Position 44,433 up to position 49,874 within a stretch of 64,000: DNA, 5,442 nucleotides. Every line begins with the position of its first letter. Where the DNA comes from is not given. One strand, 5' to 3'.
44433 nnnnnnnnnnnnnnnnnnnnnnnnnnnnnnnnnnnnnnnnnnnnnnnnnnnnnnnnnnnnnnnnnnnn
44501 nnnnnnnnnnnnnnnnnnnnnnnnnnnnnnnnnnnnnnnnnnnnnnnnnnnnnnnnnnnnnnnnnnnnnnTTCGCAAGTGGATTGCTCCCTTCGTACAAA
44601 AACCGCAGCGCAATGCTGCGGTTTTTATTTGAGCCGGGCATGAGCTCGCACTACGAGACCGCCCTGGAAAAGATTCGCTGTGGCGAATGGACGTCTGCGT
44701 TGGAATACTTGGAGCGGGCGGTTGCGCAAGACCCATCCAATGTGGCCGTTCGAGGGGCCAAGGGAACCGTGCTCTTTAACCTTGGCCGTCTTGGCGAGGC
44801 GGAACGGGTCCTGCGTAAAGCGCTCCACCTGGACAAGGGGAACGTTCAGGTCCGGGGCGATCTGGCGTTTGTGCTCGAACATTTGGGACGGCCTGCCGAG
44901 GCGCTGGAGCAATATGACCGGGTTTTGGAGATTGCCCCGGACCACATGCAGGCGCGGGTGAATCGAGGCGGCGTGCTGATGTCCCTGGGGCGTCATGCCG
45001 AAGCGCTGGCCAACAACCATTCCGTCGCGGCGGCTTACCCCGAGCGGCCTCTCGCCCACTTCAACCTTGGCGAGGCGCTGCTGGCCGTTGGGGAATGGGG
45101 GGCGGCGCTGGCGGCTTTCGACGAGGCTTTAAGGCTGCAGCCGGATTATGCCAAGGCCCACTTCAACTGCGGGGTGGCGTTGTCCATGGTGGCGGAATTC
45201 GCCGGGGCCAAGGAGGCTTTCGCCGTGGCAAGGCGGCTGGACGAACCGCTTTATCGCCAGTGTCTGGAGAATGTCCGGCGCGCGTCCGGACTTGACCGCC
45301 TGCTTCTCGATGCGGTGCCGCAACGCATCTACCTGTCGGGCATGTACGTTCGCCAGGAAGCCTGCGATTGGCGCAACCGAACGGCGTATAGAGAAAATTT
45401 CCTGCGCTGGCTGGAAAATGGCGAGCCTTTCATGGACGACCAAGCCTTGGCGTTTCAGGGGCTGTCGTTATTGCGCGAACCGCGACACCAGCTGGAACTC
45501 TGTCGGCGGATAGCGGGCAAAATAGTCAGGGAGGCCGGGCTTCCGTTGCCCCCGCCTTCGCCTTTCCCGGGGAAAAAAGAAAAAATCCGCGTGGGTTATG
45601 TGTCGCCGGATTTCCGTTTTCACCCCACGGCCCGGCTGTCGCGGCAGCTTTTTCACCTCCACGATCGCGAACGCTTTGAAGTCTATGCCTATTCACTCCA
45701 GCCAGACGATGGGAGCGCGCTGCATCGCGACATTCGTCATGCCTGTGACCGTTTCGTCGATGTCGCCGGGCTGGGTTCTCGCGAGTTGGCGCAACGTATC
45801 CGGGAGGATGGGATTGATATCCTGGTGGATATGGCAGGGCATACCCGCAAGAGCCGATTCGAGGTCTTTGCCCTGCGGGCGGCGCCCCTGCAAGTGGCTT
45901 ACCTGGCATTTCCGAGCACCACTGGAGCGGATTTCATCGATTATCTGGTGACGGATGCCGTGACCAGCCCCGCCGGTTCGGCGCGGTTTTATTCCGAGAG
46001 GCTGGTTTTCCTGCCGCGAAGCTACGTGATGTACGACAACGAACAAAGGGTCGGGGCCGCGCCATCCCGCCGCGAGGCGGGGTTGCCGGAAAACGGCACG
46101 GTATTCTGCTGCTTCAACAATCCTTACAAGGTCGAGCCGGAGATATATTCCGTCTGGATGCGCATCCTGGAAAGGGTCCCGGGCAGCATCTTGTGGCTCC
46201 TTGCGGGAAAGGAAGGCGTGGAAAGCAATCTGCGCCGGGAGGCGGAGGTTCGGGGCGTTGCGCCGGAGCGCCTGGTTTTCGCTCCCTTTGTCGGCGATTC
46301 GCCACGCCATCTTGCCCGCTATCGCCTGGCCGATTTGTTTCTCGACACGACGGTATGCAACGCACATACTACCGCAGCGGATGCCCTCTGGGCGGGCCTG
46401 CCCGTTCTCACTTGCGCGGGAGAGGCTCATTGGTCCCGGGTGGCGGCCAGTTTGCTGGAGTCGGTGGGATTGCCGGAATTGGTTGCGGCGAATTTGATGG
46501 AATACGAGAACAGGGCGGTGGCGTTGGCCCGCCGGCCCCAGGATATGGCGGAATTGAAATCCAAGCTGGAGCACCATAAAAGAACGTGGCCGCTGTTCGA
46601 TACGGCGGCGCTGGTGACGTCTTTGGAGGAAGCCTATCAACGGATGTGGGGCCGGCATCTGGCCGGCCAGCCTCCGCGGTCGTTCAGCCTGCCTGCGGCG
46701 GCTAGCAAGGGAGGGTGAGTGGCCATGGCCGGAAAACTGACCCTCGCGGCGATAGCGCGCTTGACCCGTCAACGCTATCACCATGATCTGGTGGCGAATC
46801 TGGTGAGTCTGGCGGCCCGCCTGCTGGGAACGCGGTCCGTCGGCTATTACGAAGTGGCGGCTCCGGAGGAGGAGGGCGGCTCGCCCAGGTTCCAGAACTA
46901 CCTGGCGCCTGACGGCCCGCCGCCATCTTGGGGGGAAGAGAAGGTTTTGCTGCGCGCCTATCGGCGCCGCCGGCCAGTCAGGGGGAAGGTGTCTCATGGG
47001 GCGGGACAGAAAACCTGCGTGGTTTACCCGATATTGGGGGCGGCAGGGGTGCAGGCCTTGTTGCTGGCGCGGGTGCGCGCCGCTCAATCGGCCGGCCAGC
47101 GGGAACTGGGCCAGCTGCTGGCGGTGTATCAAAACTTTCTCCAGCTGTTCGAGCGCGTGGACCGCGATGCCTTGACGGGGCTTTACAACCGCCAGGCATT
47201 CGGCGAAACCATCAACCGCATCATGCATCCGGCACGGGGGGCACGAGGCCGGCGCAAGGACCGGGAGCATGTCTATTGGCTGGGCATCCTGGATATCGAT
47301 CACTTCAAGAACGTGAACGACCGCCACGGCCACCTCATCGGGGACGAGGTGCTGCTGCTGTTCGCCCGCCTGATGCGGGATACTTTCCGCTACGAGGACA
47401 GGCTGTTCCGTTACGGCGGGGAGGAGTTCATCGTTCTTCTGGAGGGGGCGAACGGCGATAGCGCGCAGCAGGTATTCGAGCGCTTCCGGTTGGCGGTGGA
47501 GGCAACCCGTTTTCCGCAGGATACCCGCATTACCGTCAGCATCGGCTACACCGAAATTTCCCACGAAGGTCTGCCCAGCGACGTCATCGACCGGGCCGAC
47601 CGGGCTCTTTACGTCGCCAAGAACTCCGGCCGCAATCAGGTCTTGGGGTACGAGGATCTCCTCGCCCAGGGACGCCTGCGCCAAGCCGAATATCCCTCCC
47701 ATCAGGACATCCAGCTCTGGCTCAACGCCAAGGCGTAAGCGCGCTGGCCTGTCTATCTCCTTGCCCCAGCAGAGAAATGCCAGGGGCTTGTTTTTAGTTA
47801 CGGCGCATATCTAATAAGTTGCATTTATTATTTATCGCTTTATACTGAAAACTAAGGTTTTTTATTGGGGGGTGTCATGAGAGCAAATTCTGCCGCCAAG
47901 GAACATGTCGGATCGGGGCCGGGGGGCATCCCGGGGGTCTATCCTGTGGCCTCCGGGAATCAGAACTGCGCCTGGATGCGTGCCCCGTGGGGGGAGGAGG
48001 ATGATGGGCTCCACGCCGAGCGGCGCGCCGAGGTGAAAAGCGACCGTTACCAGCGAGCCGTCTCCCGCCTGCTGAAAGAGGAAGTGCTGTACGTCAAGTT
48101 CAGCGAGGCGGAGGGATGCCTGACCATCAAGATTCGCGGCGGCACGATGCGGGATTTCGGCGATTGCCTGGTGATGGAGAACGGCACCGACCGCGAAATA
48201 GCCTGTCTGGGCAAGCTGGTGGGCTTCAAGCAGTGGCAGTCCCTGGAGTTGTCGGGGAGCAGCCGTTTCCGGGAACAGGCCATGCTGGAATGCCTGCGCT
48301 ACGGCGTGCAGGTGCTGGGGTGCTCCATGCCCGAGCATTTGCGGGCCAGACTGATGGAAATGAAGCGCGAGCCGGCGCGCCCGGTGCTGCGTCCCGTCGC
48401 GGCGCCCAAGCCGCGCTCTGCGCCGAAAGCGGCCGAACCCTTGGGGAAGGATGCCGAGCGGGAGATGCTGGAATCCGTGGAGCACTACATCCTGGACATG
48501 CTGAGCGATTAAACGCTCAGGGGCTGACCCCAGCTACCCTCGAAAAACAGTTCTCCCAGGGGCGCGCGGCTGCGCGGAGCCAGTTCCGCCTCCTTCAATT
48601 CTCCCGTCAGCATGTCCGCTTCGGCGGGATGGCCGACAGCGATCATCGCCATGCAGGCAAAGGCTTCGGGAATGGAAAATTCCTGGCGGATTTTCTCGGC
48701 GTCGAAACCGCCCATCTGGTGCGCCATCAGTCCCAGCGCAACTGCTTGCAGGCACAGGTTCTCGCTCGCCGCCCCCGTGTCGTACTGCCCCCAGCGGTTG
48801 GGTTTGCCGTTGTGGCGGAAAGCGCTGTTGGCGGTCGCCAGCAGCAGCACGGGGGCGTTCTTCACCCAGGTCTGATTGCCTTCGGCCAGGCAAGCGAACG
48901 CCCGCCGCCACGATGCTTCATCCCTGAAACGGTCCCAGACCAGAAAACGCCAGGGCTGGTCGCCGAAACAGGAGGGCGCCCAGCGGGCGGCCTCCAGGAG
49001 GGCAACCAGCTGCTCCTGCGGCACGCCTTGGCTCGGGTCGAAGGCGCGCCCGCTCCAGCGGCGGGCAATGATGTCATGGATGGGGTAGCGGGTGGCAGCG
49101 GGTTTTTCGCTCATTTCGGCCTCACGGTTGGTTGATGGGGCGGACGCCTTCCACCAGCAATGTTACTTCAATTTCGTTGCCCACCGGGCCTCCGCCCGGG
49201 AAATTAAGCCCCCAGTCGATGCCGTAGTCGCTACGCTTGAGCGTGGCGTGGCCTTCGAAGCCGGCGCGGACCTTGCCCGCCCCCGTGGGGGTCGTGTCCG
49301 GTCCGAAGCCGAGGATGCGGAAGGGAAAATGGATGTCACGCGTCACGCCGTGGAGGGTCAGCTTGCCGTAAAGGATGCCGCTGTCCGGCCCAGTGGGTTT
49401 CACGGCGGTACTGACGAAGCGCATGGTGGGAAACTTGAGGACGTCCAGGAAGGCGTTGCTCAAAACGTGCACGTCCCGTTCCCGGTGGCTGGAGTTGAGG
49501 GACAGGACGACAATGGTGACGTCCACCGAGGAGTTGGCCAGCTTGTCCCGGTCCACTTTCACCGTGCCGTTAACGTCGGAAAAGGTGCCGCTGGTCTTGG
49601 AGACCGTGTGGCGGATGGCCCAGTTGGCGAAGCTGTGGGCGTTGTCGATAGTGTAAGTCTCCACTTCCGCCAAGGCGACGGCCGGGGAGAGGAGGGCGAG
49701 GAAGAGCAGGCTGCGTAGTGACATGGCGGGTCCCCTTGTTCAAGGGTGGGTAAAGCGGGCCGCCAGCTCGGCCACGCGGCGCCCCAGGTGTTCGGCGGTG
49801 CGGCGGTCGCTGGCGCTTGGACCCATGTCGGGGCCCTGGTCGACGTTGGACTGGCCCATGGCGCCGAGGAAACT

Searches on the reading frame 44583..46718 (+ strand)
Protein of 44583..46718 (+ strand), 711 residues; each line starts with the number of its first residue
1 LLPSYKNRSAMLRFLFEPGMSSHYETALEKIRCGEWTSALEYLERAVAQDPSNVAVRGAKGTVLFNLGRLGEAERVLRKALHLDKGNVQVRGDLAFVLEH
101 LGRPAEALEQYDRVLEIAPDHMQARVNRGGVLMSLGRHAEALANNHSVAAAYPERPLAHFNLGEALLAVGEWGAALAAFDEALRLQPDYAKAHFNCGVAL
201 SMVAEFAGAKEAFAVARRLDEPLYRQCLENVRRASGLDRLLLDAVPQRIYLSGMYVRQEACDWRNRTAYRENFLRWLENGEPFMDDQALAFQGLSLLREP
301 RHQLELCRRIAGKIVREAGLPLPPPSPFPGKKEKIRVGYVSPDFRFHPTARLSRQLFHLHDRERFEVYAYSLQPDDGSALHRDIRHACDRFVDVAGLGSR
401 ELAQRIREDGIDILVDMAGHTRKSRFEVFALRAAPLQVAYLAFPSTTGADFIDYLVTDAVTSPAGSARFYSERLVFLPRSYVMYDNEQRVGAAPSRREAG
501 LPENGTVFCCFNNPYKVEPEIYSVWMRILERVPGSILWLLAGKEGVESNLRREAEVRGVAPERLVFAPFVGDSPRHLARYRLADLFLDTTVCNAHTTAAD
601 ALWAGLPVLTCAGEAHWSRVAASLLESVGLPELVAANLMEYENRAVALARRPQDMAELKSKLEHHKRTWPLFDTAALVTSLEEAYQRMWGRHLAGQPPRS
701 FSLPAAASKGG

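Call 3: search_protein_families(library=pfam, proteins=[window:44583-46718:+], max_evalue=0.1)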
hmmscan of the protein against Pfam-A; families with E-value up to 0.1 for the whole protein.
window:44583-46718:+ (711 aa): 25 families
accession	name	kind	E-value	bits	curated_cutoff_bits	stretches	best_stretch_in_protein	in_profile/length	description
PF13844.12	Glyco_transf_41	-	6.3e-100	335.4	25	2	331-488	77-235/543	Glycosyl transferase family 41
PF07719.23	TPR_2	-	1.9e-26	90.4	27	3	157-189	2-34/34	Tetratricopeptide repeat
PF00515.34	TPR_1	-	4e-23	80.7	27.8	2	157-189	2-34/34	Tetratricopeptide repeat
PF14559.12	TPR_19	-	1.2e-20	74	25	4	68-121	5-58/68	Tetratricopeptide repeat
PF13414.12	TPR_11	-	1.2e-20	73.3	26.8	3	163-200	1-38/42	TPR repeat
PF13432.12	TPR_16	-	5.4e-20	71.9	32.7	4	27-87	4-64/65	Tetratricopeptide repeat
PF13431.12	TPR_17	-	1.6e-19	68.9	24.4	2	77-109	2-34/34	Tetratricopeptide repeat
PF13428.12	TPR_14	-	9.5e-18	63.4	23.5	4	93-127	6-40/44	Tetratricopeptide repeat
PF13424.12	TPR_12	-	7e-15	55.4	30.1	4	93-143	8-66/77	Tetratricopeptide repeat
PF13181.12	TPR_8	-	5.9e-13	48.3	25.7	0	93-121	6-34/34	Tetratricopeptide repeat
PF13371.12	TPR_9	-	4.8e-11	42.9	35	3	70-126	11-67/73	Tetratricopeptide repeat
PF13176.12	TPR_7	-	3.8e-10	39.5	27.9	0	158-186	1-31/36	Tetratricopeptide repeat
PF13374.12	TPR_10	-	1.1e-08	35.3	27.5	0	92-117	6-31/42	Tetratricopeptide repeat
PF03704.23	BTAD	-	3.1e-08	34.5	22.1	2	121-184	61-124/146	Bacterial transcriptional activator domain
PF23914.1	TPR_CcmH_CycH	-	2.5e-07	31.1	42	1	34-120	64-153/158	Cytochrome c-type biogenesis protein H TPR domain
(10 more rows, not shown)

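Call 4: search_protein_families(library=ncbifam, proteins=[window:44583-46718:+], max_evalue=0.1)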
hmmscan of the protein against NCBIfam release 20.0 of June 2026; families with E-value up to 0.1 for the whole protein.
window:44583-46718:+ (711 aa): 28 families (the best 25 are shown)
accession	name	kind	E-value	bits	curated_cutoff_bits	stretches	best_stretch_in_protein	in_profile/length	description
NF040959.1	MamA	equivalog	4e-21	75.4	200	2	68-220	51-203/204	magnetosome protein MamA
TIGR02917.1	PEP_TPR_lipo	equivalog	9.2e-18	63.5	312.2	1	26-221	301-496/899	XrtA/PEP-CTERM system TPR-repeat protein PrsT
TIGR02521.1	type_IV_pilW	equivalog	3.9e-17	62.6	154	3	68-192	45-171/234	type IV pilus biogenesis/stability protein PilW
NF033762.1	social_mot_Tgl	equivalog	4.6e-14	52.4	225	2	68-213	45-193/252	social motility TPR repeat lipoprotein Tgl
NF033920.0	C39_PA2778_fam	equivalog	7.2e-13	48.5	150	2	132-219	166-253/255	PA2778 family cysteine peptidase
TIGR04510.1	mod_pep_cyc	subfamily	1.3e-11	43.8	400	1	24-216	402-594/814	putative peptide modification system cyclase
TIGR02552.1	LcrH_SycD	equivalog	3.1e-11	43.1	104.8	2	159-220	55-116/136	SycD/LcrH family type III secretion system chaperone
NF033758.1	gliding_GltE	equivalog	5.1e-09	35.6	225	1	34-202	168-336/411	adventurous gliding motility TPR repeat lipoprotein GltE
TIGR03939.1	PGA_TPR_OMP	equivalog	1.5e-08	33.4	366.65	1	67-155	408-496/800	poly-beta-1,6 N-acetyl-D-glucosamine export porin PgaA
NF008391.2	PRK11189.1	equivalog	1.4e-07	31.3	250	1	155-211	98-154/297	lipoprotein NlpI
TIGR00540.1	TPR_hemY_coli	hypoth_equivalog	1.9e-07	30.2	142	2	26-112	298-383/385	heme biosynthesis-associated TPR protein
NF049992.1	NGTferase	equivalog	7.2e-07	28.2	1000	1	431-662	355-584/614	UDP-glucose:protein N-beta-glucosyltransferase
NF047507.1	TPR_BatC_Lepto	exception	2.8e-06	27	175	1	134-195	70-135/214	TPR repeat-containing protein BatC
NF011886.0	PRK15359.1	equivalog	2.8e-05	23.9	146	1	133-219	35-121/144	type III secretion system chaperone protein SscB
NF008520.0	PRK11447.1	equivalog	3.6e-05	21.7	858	0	26-87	275-336/1157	cellulose synthase complex outer membrane protein BcsC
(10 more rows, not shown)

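Call 82: search_solved_structures(query=window:44640-46718:+, max_evalue=0.00001)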
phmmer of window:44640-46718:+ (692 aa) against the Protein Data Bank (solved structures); distinct sequences matched with E-value up to 0.00001: 65 (the best 60 are shown).
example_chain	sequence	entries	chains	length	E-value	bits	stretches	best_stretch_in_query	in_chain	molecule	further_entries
7yea_A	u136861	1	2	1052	8e-113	381.6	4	474-686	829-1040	UDP-N-acetylglucosamine--peptide N-acetylglucosaminyltransferase 110 kDa subunit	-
7ntf_A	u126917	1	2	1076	8.3e-113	381.5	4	474-686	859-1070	Isoform 1 of UDP-N-acetylglucosamine--peptide N-acetylglucosaminyltransferase 110 kDa subu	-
7yeh_B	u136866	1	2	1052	9e-113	381.4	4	474-686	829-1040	UDP-N-acetylglucosamine--peptide N-acetylglucosaminyltransferase 110 kDa subunit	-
6q4m_A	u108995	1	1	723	4.6e-98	332.8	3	474-682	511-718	UDP-N-acetylglucosamine--peptide N-acetylglucosaminyltransferase 110 kDa subunit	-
6tka_AAA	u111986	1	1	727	1.8e-97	330.8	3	474-686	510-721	UDP-N-acetylglucosamine--peptide N-acetylglucosaminyltransferase 110 kDa subunit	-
5lvv_A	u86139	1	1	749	2.2e-97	330.5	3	474-686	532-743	UDP-N-acetylglucosamine--peptide N-acetylglucosaminyltransferase 110 kDa subunit,UDP-N-ace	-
5lwv_A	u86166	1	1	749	2.2e-97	330.5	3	474-686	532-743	Host cell factor 1,UDP-N-acetylglucosamine--peptide N-acetylglucosaminyltransferase 110 kD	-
8cm9_A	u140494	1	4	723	2.7e-97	330.2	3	474-682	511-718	UDP-N-acetylglucosamine--peptide N-acetylglucosaminyltransferase 110 kDa subunit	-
3pe3_A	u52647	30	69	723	3e-97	330.1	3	474-682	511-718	UDP-N-acetylglucosamine--peptide N-acetylglucosaminyltransferase 110 kDa subunit | UDP-N-ACETYLGLUCOSAMINE--PEPTIDE N-ACETYLGLUCOSAMINYL TRANSFERASE 110 KDA SUB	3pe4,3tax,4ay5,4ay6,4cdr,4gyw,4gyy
6ibo_A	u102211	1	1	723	3e-97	330.1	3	474-682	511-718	UDP-N-acetylglucosamine--peptide N-acetylglucosaminyltransferase 110 kDa subunit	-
5nps_A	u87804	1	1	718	3.1e-97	330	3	474-682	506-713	UDP-N-acetylglucosamine--peptide N-acetylglucosaminyltransferase 110 kDa subunit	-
5npr_A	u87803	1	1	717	3.3e-97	330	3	474-682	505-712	UDP-N-acetylglucosamine--peptide N-acetylglucosaminyltransferase 110 kDa subunit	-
5a01_A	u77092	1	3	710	9.5e-97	328.4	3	475-681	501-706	O-GLYCOSYLTRANSFERASE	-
5hgv_A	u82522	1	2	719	1.5e-96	327.8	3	474-682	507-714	UDP-N-acetylglucosamine--peptide N-acetylglucosaminyltransferase 110 kDa subunit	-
2vsn_A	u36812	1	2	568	2.8e-81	277.3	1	237-655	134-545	XCOGT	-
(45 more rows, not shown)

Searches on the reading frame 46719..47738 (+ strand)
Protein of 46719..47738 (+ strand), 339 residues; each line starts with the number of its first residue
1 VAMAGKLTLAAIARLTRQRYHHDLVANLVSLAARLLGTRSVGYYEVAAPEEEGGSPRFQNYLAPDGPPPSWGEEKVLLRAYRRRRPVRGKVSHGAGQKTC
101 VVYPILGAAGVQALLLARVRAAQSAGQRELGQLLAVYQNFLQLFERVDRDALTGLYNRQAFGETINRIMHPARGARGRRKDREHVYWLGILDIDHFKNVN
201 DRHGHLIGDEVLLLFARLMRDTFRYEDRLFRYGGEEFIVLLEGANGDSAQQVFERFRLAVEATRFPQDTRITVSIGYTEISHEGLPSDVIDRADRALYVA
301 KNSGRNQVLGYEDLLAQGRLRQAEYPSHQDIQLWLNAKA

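Call 3: search_protein_families(library=pfam, proteins=[window:46719-47738:+], max_evalue=0.1)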
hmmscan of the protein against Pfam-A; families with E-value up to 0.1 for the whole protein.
window:46719-47738:+ (339 aa): 1 family
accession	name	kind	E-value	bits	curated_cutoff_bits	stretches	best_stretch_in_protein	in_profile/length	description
PF00990.26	GGDEF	-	1.4e-35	122.8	23.8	1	148-307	2-161/161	Diguanylate cyclase, GGDEF domain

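Call 4: search_protein_families(library=ncbifam, proteins=[window:46719-47738:+], max_evalue=0.1)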
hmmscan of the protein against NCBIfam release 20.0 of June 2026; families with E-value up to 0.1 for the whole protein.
window:46719-47738:+ (339 aa): 21 families
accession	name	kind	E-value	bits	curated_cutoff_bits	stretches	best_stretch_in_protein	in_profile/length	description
NF007380.0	PRK09894.1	equivalog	4e-43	147.9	256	1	146-311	128-287/296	diguanylate cyclase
NF038266.1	diguan_SiaD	equivalog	4.3e-40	137.7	290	1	143-308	90-252/252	biofilm regulation diguanylate cyclase SiaD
NF007135.0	PRK09581.1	equivalog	2.4e-39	135.4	474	1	143-309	288-453/457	PleD family two-component system response regulator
TIGR00254.1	GGDEF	domain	2.7e-37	128.1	37.4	1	149-309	7-165/168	diguanylate cyclase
NF051473.1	DigCycDgcsShew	equivalog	7e-33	114.2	400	1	139-307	127-287/291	diguanylate cyclase DgcS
NF007423.1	PRK09966.1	equivalog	3.8e-30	105.1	325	1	142-301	234-390/390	diguanylate cyclase DgcN/YfiN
NF041606.1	dguan_cyc_DgcA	equivalog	3.8e-30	105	370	1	188-308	212-336/340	diguanylate cyclase DgcA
NF007298.0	PRK09776.1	equivalog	9e-30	103.3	1135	1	147-314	684-848/1111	diguanylate cyclase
NF047654.1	DiguCycDgcRLepto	equivalog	9.4e-29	100.2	500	1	142-309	128-294/295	diguanylate cyclase DgcR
NF007599.0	PRK10245.1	equivalog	1.8e-24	85.9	402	1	147-307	210-366/371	diguanylate cyclase AdrA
NF011955.1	PRK15426.1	equivalog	4.1e-24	84.7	408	1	137-309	390-559/564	cellulose biosynthesis regulator diguanylate cyclase DgcQ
NF047872.1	GGDEF_GdpS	equivalog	3.6e-23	82.3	400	1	140-309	179-348/355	GGDEF domain-containing protein GdpS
NF040885.1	diguan_DgcJ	equivalog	3.2e-21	75.7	500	1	142-306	332-491/493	diguanylate cyclase DgcJ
NF007474.0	PRK10060.1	equivalog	2.1e-20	72.5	782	1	146-308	236-392/663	cyclic di-GMP phosphodiesterase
NF045675.1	PhdiestaseDibA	equivalog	4e-19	68.4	980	1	145-317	201-371/623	phosphodiesterase DibA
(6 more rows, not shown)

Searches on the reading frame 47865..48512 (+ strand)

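Call 81: search_protein_families(library=pfam, proteins=[window:47865-48512:+], max_evalue=0.00001)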
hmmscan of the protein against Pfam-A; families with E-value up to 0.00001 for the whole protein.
window:47865-48512:+ (215 aa): 1 family
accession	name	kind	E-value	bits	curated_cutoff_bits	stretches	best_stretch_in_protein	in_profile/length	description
PF18821.6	LPD7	-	1.8e-06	28.2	27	1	91-163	18-88/92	Large polyvalent protein-associated domain 7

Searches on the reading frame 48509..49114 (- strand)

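Call 81: search_protein_families(library=pfam, proteins=[window:48509-49114:-], max_evalue=0.00001)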
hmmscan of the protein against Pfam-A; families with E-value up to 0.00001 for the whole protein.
window:48509-49114:- (201 aa): 2 families
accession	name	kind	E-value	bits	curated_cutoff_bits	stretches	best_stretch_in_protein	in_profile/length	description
PF00881.29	Nitroreductase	-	1e-26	94.6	23.5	1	16-162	1-167/167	Nitroreductase family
PF14512.11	TM1586_NiRdase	-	6.1e-07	29.7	27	0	33-59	157-183/215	Putative TM nitroreductase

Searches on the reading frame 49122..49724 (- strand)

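Call 81: search_protein_families(library=pfam, proteins=[window:49122-49724:-], max_evalue=0.00001)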
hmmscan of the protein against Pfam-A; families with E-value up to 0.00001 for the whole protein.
window:49122-49724:- (200 aa): 1 family
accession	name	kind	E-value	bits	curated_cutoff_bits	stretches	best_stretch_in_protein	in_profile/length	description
PF04264.18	YceI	-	2.1e-39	135.7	23.7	1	24-192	1-149/150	YceI-like domain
